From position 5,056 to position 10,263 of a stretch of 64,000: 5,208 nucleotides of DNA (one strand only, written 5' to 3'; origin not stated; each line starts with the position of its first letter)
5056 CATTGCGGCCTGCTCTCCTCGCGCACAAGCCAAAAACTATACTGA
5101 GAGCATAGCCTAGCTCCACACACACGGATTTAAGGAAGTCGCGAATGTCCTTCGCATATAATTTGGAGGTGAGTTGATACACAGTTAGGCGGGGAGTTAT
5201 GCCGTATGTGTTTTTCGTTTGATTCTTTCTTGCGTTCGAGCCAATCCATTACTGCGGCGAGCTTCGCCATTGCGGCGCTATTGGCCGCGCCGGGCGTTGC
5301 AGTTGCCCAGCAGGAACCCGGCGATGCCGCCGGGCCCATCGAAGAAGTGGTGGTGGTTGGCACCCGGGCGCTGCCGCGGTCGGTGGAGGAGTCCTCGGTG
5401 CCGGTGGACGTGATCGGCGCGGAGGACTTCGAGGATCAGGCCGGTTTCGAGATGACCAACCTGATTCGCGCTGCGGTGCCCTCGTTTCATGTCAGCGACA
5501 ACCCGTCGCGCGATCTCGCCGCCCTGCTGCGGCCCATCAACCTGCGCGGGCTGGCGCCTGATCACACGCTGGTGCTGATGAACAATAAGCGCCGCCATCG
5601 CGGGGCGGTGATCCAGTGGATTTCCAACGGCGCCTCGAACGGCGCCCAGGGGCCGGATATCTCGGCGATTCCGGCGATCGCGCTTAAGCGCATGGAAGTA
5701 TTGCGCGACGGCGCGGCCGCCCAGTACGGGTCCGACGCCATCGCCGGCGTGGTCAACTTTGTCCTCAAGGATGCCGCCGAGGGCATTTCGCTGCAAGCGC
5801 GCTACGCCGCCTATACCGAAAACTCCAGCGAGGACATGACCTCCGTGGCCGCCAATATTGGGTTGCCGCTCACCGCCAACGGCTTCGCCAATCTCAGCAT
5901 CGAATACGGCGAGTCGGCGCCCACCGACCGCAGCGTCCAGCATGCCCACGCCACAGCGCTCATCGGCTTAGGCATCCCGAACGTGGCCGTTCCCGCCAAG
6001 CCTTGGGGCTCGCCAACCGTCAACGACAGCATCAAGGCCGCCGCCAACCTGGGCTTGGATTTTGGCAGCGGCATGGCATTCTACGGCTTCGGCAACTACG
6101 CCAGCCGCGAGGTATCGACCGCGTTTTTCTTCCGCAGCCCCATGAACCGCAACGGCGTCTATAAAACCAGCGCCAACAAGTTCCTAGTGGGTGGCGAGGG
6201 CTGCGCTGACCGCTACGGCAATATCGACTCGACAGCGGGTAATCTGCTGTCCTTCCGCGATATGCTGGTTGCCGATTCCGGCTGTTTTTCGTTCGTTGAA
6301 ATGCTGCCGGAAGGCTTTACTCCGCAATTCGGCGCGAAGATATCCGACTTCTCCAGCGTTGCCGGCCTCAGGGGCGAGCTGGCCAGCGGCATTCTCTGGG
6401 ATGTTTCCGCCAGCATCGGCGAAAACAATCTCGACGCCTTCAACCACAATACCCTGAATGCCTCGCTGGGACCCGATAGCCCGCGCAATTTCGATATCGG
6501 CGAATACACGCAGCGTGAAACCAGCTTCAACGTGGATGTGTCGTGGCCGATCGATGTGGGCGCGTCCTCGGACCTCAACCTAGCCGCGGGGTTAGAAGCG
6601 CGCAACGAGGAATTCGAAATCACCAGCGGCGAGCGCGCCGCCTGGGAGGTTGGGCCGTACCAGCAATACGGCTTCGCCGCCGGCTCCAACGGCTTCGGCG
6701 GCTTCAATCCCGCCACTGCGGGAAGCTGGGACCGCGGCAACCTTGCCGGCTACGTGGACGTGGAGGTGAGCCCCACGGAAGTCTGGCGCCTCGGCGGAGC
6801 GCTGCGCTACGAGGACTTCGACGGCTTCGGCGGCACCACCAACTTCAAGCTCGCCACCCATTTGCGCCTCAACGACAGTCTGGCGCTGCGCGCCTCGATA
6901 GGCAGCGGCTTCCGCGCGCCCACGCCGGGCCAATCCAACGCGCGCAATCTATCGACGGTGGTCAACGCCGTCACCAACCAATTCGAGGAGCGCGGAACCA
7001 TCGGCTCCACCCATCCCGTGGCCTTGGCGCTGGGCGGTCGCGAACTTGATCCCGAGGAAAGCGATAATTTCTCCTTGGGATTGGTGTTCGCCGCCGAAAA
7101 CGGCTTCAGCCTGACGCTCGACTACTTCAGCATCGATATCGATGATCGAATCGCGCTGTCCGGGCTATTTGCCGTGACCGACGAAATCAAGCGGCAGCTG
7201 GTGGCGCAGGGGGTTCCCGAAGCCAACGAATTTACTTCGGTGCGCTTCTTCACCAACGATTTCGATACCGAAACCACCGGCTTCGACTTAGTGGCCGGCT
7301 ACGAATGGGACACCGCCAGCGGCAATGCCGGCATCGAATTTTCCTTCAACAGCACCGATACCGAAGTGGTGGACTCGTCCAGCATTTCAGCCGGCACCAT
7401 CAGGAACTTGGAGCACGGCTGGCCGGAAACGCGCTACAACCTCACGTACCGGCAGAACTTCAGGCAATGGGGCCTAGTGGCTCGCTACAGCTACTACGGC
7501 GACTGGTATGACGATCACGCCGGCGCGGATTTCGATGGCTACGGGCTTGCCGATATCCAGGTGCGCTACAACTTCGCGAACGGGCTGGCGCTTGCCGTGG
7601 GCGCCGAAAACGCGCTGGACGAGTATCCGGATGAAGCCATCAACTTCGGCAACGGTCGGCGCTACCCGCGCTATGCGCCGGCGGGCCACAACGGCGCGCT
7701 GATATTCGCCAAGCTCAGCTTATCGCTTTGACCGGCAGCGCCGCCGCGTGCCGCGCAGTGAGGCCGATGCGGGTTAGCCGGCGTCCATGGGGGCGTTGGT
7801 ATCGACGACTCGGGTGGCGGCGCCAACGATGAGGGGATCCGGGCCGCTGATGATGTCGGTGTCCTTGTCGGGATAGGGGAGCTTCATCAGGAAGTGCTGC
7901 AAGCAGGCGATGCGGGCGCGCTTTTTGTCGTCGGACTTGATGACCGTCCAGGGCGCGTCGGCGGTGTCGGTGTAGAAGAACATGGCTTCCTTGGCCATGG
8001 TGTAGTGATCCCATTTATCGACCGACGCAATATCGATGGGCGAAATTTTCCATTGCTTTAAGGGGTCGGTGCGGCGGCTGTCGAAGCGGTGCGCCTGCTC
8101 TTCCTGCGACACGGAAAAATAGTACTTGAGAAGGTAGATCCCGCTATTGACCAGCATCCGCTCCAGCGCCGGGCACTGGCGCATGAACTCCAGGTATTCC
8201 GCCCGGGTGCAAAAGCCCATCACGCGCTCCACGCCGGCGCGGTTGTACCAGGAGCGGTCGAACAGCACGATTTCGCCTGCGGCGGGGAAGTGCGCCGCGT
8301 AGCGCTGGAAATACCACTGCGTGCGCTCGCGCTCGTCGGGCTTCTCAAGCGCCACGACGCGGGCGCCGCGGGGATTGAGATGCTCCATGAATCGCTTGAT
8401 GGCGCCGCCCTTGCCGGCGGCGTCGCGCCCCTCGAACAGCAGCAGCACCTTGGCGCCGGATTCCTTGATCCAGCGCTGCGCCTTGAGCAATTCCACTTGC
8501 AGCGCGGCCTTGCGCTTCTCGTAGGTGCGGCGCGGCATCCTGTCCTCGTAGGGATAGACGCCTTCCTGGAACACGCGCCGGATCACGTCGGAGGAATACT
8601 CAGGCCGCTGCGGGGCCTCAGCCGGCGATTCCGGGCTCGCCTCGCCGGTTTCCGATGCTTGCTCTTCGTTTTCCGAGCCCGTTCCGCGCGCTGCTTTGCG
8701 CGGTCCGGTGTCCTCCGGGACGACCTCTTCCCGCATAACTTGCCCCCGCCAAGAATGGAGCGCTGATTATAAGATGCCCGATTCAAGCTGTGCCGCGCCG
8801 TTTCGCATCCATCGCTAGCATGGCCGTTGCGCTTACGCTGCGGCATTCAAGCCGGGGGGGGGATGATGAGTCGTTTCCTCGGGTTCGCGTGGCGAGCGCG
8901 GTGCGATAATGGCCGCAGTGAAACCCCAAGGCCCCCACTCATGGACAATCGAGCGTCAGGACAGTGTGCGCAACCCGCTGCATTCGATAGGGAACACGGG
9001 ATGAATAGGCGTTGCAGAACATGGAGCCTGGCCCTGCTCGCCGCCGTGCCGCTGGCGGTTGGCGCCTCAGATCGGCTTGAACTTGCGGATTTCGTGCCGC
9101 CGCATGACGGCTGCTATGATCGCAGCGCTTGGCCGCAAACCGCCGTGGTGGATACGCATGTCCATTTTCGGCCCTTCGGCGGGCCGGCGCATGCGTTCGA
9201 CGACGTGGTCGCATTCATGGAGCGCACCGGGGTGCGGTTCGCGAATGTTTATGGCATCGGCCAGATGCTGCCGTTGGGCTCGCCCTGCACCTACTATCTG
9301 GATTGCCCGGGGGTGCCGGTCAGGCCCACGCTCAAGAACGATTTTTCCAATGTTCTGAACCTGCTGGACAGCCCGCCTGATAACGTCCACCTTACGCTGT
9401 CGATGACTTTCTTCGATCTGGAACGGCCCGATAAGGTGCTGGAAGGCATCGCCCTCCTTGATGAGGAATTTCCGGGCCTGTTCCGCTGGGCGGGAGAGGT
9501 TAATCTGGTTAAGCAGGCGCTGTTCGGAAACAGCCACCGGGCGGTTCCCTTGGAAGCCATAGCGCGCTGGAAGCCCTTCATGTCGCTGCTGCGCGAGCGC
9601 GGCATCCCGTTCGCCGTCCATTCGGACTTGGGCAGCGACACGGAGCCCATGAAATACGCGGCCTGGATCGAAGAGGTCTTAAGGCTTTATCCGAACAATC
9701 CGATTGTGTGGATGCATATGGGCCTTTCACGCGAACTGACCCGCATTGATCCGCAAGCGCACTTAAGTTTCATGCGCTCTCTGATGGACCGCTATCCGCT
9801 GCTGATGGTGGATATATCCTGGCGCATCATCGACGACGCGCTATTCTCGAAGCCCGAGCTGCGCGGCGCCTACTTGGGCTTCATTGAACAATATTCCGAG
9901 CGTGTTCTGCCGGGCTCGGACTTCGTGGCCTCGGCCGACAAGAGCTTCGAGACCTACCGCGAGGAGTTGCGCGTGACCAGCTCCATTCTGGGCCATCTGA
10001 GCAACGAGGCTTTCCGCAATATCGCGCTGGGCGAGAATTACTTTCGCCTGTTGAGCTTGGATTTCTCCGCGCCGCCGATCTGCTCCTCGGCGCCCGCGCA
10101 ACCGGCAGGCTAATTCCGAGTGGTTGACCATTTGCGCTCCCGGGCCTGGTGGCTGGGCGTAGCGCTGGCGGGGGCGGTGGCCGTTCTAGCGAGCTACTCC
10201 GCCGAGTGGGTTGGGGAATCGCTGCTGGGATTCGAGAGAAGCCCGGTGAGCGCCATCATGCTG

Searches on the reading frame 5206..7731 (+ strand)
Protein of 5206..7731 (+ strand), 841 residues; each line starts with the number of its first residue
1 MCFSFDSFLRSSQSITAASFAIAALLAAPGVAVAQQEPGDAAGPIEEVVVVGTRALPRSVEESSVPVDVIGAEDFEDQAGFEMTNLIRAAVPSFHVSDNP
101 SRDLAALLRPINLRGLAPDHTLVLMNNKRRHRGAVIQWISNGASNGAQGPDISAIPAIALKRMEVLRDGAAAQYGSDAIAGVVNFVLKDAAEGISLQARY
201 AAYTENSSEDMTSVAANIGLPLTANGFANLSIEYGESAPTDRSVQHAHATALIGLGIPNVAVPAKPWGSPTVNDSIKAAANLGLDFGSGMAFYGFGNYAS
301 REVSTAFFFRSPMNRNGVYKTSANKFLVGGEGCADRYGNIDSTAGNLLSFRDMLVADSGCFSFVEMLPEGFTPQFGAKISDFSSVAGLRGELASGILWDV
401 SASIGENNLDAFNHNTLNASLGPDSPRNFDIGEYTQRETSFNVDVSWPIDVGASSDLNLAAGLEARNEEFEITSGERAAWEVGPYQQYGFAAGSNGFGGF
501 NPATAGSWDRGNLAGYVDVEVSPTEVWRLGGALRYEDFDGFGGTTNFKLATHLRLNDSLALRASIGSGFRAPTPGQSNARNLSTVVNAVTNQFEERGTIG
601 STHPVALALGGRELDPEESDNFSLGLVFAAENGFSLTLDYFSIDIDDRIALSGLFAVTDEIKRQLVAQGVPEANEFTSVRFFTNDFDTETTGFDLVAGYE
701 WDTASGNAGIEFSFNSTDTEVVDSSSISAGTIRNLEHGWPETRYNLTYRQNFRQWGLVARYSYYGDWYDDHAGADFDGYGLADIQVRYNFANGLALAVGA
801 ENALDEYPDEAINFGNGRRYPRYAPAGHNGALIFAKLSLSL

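Call 71: search_protein_families(library=pfam, proteins=[window:5206-7731:+], max_evalue=0.00001)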
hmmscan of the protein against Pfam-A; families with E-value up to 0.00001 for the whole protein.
window:5206-7731:+ (841 aa): 2 families
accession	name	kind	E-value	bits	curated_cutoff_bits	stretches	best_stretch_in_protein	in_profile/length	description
PF00593.30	TonB_dep_Rec_b-barrel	-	1.2e-35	124.6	27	1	384-802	63-435/436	TonB dependent receptor-like, beta-barrel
PF07715.20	Plug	-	3.7e-16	60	23.9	1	60-182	2-107/107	TonB-dependent Receptor Plug Domain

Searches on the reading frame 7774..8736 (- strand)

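Call 71: search_protein_families(library=pfam, proteins=[window:7774-8736:-], max_evalue=0.00001)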
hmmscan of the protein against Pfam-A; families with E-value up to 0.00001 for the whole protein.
window:7774-8736:- (320 aa): 1 family
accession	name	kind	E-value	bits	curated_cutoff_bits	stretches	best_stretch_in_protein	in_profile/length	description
PF03976.20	PPK2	-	5.5e-104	347.2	22.3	1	69-292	4-227/229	Polyphosphate kinase 2 (PPK2)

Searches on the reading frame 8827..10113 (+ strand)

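Call 71: search_protein_families(library=pfam, proteins=[window:8827-10113:+], max_evalue=0.00001)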
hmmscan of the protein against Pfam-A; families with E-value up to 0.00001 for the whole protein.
window:8827-10113:+ (428 aa): 1 family
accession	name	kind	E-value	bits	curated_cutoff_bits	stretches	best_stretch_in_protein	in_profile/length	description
PF04909.20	Amidohydro_2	-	2.4e-11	44.4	26.4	1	196-368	72-249/289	Amidohydrolase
